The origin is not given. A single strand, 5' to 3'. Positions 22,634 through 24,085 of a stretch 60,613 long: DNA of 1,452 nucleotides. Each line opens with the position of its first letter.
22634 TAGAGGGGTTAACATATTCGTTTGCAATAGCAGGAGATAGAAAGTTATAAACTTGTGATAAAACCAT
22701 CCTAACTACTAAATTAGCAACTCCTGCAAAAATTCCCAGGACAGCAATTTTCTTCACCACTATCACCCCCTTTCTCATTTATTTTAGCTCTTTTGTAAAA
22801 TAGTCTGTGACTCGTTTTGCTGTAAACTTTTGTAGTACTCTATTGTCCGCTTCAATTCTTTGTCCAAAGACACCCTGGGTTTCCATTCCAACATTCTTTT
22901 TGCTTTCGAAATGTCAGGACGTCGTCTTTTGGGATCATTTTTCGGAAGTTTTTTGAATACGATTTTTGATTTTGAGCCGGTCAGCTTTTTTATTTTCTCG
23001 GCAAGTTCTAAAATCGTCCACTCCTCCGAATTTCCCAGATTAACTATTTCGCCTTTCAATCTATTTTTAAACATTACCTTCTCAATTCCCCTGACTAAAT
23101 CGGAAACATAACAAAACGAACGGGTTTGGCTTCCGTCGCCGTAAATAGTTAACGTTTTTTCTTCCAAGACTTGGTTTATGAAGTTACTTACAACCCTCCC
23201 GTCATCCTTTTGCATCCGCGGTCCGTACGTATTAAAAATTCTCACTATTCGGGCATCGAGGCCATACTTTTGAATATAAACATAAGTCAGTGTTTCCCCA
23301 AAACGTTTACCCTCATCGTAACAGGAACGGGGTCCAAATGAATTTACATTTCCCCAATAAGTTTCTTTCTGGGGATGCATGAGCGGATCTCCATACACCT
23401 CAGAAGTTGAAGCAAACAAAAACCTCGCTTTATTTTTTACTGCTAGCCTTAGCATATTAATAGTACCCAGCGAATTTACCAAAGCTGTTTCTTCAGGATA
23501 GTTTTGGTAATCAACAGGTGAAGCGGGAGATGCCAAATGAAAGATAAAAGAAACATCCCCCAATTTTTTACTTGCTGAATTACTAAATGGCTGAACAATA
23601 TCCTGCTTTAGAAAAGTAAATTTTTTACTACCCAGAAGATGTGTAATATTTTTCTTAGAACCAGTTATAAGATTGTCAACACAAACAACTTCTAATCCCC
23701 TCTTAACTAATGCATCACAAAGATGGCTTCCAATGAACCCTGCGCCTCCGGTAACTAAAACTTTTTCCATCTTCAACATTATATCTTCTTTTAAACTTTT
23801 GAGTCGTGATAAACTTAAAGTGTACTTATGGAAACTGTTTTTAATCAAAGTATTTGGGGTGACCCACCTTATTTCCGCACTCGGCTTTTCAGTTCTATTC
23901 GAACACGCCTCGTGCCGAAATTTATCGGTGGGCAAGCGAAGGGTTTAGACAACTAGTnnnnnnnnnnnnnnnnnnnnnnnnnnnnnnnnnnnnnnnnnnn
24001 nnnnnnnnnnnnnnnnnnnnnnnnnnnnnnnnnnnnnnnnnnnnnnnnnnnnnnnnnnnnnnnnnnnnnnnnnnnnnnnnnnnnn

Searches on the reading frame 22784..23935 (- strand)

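Call 76: search_protein_families(library=pfam, proteins=[window:22784-23935:-], max_evalue=0.001)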
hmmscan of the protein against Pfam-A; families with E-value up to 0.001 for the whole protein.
window:22784-23935:- (383 aa): 7 families
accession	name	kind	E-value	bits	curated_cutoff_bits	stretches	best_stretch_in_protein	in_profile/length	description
PF16363.11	GDP_Man_Dehyd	-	2.2e-56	192.2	27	1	60-363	1-331/332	GDP-mannose 4,6 dehydratase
PF01370.27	Epimerase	-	3.6e-54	184.1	20.9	1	59-301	1-240/240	NAD dependent epimerase/dehydratase family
PF01073.25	3Beta_HSD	-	6.5e-14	52.1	22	1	60-280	1-221/280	3-beta hydroxysteroid dehydrogenase/isomerase family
PF04321.23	RmlD_sub_bind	-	7.5e-13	48.6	27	1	58-326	2-239/287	RmlD substrate binding domain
PF02719.21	Polysacc_synt_2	-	6.1e-09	35.9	20.2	1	59-176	1-127/293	Polysaccharide biosynthesis protein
PF07993.18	NAD_binding_4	-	2e-08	34.2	20.1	1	61-234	1-205/258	Male sterility protein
PF00106.31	adh_short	-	1.9e-05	24.7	26.6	1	58-167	2-121/195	short chain dehydrogenase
